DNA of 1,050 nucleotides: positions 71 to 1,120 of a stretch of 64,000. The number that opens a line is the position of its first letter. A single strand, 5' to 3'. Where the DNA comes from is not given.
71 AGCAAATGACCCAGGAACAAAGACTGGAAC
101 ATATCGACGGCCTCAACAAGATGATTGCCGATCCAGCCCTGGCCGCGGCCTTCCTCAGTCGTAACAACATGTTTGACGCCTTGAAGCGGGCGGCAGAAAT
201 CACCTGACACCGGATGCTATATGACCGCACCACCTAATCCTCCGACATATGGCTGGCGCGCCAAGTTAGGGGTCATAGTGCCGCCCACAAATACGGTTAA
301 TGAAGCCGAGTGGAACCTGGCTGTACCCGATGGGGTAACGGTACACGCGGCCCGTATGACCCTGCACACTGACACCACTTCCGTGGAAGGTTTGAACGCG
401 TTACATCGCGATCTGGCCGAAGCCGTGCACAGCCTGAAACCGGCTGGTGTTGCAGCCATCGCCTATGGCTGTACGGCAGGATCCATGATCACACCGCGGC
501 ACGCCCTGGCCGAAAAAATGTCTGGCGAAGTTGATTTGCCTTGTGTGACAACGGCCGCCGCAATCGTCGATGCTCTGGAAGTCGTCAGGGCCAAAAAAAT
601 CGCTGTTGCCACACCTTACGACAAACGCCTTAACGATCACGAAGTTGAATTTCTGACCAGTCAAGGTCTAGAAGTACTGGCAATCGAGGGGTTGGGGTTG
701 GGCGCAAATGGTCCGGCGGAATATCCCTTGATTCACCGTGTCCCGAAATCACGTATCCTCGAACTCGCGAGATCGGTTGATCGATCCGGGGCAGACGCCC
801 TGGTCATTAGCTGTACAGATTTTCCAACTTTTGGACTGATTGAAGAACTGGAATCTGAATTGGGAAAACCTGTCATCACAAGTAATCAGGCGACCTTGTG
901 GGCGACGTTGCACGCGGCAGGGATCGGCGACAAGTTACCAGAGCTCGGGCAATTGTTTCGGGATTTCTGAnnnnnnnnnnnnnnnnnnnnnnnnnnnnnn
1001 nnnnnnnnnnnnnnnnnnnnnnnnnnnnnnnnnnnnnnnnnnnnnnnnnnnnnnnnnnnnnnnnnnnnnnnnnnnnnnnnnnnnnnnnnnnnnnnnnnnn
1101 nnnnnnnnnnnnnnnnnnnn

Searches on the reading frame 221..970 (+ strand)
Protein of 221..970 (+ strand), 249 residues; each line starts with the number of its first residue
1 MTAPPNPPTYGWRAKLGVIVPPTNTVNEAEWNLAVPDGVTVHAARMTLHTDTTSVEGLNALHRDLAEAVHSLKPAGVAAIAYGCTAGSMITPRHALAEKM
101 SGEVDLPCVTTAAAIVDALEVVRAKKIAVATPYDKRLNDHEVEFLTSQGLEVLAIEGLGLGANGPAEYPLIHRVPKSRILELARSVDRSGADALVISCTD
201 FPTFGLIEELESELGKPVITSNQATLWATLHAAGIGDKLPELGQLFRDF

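Call 85: search_protein_families(library=pfam, proteins=[window:221-970:+], max_evalue=0.000001)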
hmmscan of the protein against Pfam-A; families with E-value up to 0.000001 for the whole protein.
window:221-970:+ (249 aa): 2 families
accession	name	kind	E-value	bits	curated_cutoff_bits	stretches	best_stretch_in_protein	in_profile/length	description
PF17645.6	Amdase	-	3.7e-32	112.3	25.9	1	16-246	1-228/228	Arylmalonate decarboxylase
PF01177.27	Asp_Glu_race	-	2.5e-10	40.9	31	1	64-228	55-210/211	Asp/Glu/Hydantoin racemase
